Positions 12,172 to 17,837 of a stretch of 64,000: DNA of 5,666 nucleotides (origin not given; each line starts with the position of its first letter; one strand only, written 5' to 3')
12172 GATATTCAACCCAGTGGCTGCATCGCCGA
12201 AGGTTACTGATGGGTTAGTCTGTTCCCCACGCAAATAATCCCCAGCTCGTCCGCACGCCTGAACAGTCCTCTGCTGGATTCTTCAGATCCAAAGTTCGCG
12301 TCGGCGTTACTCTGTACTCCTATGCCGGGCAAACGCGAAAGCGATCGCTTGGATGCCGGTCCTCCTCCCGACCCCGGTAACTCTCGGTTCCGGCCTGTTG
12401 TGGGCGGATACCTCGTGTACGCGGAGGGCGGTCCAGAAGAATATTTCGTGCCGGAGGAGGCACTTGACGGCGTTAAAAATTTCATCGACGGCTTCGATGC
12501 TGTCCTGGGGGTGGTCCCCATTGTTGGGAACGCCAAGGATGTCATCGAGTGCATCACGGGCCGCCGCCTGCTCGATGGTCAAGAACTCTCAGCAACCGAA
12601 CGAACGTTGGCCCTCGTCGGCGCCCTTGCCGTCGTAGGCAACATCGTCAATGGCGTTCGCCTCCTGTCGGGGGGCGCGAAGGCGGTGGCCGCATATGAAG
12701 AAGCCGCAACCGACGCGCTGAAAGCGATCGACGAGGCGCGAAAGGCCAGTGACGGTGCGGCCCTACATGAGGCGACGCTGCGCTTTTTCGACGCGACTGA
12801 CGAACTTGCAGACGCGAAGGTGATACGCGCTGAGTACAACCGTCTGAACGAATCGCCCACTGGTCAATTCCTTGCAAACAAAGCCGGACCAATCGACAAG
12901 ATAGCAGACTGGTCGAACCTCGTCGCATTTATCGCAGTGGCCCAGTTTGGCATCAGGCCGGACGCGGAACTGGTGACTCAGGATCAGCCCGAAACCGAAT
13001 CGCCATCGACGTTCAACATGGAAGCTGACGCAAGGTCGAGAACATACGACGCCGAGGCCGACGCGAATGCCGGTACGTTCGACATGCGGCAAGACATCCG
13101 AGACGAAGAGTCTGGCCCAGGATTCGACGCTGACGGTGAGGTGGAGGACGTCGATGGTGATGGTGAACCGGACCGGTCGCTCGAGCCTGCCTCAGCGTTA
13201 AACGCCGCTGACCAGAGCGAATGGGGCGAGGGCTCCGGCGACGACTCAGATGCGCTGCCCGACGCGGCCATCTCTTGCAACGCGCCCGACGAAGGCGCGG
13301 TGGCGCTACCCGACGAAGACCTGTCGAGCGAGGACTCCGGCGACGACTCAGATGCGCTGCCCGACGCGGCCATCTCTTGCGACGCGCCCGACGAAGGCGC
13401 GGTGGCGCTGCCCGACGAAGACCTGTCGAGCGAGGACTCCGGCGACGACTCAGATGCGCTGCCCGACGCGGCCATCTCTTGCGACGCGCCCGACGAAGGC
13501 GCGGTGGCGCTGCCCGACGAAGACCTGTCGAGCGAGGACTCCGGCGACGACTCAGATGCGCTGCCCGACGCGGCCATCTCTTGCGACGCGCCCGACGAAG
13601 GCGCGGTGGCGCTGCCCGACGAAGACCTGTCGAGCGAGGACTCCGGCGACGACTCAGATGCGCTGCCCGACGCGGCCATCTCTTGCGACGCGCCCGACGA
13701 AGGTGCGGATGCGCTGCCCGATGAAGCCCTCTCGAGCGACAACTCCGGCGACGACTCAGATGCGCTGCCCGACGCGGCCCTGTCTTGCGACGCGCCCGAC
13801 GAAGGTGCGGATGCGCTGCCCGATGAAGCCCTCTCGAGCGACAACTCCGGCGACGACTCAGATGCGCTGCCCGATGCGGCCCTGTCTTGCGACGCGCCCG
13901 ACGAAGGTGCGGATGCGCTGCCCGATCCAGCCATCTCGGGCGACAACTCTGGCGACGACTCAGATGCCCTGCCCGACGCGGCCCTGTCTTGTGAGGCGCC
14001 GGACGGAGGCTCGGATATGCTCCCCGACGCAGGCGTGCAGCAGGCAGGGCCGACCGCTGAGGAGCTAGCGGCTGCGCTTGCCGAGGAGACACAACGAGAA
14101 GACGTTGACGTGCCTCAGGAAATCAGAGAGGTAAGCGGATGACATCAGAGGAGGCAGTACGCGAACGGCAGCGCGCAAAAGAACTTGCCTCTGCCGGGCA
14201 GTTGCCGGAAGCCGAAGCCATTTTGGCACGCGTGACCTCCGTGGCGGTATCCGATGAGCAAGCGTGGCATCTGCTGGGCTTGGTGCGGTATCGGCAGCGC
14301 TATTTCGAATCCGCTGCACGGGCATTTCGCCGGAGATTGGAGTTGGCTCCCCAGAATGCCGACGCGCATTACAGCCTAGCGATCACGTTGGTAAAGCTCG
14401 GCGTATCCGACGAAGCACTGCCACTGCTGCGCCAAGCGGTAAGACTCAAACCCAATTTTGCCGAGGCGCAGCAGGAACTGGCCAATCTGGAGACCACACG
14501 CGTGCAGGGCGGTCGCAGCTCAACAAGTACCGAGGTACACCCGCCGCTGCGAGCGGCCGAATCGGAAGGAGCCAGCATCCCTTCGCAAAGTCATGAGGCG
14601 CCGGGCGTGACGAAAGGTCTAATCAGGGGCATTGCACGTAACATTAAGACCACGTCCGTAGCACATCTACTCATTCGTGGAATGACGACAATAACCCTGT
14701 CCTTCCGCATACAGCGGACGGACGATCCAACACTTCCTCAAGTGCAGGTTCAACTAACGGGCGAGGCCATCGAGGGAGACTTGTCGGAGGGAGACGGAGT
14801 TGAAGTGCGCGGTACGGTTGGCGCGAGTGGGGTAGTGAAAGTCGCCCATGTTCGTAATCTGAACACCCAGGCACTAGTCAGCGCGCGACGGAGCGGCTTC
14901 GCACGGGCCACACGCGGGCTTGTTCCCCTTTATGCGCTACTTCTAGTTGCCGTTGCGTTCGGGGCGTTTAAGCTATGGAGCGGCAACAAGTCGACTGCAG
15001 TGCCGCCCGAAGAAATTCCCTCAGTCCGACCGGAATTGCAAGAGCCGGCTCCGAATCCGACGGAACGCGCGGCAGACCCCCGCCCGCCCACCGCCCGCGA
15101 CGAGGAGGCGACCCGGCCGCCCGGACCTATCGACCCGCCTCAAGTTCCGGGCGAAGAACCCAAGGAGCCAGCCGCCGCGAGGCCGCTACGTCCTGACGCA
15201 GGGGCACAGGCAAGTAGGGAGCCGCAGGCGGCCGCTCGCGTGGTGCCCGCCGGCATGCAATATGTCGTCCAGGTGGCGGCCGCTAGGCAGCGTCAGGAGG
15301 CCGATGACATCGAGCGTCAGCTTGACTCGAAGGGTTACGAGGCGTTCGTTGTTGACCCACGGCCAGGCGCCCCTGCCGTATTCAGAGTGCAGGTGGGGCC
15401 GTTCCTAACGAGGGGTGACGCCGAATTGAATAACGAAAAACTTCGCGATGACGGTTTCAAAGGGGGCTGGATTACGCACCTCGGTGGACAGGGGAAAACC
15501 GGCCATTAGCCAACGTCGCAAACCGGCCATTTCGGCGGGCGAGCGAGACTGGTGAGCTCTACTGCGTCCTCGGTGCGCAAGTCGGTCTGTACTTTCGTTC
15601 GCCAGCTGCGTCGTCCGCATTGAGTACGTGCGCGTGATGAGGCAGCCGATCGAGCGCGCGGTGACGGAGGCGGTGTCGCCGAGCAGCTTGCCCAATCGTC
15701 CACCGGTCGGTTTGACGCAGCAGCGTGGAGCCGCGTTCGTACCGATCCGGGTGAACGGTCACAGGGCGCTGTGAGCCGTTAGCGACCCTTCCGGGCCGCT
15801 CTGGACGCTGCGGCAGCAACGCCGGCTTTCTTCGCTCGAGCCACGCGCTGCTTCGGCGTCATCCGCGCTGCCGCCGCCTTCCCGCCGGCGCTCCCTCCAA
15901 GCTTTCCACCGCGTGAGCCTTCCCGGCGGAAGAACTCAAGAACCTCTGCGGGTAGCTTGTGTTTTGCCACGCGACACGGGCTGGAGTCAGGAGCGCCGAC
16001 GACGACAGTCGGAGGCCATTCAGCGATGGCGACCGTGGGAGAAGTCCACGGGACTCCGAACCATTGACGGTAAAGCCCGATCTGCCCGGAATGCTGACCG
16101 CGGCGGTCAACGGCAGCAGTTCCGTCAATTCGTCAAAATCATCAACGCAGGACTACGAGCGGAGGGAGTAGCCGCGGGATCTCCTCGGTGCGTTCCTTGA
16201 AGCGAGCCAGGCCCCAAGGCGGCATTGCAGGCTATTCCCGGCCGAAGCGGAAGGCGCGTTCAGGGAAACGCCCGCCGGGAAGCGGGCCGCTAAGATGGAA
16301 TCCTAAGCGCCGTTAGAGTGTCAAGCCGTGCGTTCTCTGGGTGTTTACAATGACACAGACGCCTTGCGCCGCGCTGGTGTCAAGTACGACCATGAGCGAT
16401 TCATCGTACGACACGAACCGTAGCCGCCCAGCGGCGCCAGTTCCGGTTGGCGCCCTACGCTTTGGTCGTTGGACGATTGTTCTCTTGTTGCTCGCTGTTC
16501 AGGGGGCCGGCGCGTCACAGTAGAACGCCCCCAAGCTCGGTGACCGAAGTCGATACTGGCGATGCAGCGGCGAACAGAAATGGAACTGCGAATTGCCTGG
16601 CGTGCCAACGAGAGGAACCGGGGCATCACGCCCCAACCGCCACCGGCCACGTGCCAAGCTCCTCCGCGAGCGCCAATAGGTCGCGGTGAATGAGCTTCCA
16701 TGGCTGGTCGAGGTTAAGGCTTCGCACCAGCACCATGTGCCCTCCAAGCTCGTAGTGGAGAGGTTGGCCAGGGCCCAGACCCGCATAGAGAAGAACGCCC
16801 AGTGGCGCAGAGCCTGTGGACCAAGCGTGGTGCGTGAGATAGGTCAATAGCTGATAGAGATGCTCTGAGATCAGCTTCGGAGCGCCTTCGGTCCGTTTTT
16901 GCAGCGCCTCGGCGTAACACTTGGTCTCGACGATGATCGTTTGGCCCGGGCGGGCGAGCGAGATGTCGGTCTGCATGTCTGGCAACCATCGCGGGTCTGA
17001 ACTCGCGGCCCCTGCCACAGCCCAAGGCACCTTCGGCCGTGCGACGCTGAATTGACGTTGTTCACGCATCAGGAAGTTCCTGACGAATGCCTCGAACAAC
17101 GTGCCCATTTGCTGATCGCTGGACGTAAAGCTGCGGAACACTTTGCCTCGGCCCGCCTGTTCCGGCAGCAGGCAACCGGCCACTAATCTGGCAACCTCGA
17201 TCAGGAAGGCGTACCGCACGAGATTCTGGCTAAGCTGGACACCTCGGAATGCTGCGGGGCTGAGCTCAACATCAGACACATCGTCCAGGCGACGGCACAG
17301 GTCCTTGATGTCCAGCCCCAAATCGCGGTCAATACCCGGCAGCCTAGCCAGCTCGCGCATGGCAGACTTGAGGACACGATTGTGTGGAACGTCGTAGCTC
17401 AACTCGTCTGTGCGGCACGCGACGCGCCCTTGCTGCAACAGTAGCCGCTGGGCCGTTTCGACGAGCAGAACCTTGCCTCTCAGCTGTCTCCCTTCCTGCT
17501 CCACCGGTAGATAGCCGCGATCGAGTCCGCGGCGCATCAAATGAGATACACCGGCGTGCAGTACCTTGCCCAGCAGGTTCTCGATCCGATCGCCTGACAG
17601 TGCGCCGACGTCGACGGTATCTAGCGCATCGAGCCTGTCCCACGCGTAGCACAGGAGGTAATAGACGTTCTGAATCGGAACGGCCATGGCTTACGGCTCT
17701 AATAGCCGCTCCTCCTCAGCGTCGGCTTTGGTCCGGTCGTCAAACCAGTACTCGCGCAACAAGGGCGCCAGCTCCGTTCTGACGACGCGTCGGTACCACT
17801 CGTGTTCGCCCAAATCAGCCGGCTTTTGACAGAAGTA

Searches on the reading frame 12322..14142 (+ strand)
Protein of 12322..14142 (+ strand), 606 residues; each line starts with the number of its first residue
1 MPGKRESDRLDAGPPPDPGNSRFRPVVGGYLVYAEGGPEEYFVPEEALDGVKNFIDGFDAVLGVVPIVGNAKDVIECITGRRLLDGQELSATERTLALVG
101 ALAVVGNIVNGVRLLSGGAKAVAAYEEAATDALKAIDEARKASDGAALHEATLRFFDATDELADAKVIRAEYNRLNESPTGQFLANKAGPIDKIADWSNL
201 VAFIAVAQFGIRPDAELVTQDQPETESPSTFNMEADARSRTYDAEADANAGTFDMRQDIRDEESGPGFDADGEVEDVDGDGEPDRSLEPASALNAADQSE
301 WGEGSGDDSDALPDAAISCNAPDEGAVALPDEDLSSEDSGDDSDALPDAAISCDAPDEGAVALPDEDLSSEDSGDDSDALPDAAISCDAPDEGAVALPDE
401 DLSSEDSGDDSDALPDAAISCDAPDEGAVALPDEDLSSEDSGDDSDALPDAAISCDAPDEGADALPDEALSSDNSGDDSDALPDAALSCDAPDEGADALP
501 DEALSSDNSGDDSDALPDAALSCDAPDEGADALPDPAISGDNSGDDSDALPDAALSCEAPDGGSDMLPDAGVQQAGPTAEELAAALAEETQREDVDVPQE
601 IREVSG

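Call 36: search_protein_families(library=pfam, max_evalue=0.01, proteins=[window:12322-14142:+])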
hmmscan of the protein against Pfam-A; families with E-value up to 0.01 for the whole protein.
window:12322-14142:+ (606 aa): 1 family
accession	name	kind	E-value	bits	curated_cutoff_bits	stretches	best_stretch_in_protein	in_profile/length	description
PF14449.11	PT-TG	-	9.3e-12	45.2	23.5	1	57-113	4-54/68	Pre-toxin TG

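Call 37: search_protein_families(library=padloc, max_evalue=0.001, proteins=[window:12322-14142:+])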
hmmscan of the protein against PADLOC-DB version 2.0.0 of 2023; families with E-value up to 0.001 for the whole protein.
window:12322-14142:+ (606 aa): 0 families

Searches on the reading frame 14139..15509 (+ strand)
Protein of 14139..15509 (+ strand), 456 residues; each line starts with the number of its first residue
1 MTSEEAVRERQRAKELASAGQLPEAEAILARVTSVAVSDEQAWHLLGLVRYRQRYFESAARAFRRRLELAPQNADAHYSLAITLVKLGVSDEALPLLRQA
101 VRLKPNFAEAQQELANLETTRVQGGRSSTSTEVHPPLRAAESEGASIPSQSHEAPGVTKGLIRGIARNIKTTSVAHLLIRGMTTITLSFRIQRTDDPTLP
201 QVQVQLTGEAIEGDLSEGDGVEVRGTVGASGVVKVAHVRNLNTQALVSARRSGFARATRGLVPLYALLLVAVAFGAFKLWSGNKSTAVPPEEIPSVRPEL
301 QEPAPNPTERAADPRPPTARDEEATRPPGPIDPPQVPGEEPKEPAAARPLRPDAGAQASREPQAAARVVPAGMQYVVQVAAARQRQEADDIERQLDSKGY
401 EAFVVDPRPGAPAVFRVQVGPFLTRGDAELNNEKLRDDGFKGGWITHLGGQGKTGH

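Call 36: search_protein_families(library=pfam, max_evalue=0.01, proteins=[window:14139-15509:+])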
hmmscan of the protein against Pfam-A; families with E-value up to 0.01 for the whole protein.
window:14139-15509:+ (456 aa): 16 families
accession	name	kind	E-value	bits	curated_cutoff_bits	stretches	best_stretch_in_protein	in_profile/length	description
PF13428.12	TPR_14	-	2.9e-09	37.1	23.5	2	75-117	2-44/44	Tetratricopeptide repeat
PF05036.18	SPOR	-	3.2e-09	37.4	21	1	375-445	5-74/76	SPOR domain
PF14559.12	TPR_19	-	7.8e-09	36.2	25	1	56-117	7-68/68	Tetratricopeptide repeat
PF07719.23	TPR_2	-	1.2e-08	34.8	27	1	41-73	2-34/34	Tetratricopeptide repeat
PF13414.12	TPR_11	-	1.6e-08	34.5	26.8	1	57-88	11-42/42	TPR repeat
PF13432.12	TPR_16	-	5.9e-08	33.4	32.7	1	46-106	3-63/65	Tetratricopeptide repeat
PF23914.1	TPR_CcmH_CycH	-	8.2e-07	29.4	42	1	38-115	48-128/158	Cytochrome c-type biogenesis protein H TPR domain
PF13176.12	TPR_7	-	8.5e-07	29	27.9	0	42-75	1-34/36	Tetratricopeptide repeat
PF12895.13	ANAPC3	-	4.9e-06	27.2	27.2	1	20-98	3-80/82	Anaphase-promoting complex, cyclosome, subunit 3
PF13181.12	TPR_8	-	7.7e-06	26.1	25.7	0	74-106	1-33/34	Tetratricopeptide repeat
PF13431.12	TPR_17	-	1.5e-05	25.3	24.4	0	67-93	6-32/34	Tetratricopeptide repeat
PF00515.34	TPR_1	-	2.2e-05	24.5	27.8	1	74-107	1-34/34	Tetratricopeptide repeat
PF25063.1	ARM_TT21_C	-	3.2e-05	24.3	35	1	18-113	107-203/209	Tetratricopeptide repeat protein 21 C-terminal ARM domain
PF13424.12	TPR_12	-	0.00078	20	30.1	1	54-104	24-75/77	Tetratricopeptide repeat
PF13371.12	TPR_9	-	0.0039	17.6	35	1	19-77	8-66/73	Tetratricopeptide repeat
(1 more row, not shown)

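Call 37: search_protein_families(library=padloc, max_evalue=0.001, proteins=[window:14139-15509:+])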
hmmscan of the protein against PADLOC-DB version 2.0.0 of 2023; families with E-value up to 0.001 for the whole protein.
window:14139-15509:+ (456 aa): 0 families

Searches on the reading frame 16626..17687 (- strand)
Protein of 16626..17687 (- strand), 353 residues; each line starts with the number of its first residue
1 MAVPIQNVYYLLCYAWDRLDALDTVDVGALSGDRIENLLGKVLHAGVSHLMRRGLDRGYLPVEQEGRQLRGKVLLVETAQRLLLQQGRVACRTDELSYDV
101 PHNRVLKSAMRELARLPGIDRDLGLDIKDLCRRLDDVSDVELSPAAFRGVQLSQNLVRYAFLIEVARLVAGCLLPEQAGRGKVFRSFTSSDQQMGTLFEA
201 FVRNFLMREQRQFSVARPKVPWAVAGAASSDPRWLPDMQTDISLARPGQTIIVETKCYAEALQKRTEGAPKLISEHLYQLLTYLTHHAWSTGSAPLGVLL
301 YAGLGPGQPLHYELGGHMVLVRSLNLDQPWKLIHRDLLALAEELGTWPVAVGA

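Call 36: search_protein_families(library=pfam, max_evalue=0.01, proteins=[window:16626-17687:-])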
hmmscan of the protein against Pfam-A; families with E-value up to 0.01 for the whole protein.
window:16626-17687:- (353 aa): 1 family
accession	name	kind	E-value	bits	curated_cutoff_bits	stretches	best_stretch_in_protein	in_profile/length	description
PF10117.15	McrBC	-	2.9e-28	99.2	23.9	1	34-301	60-317/318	McrBC 5-methylcytosine restriction system component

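Call 37: search_protein_families(library=padloc, max_evalue=0.001, proteins=[window:16626-17687:-])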
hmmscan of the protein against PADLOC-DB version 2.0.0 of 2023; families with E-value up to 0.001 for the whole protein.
window:16626-17687:- (353 aa): 0 families
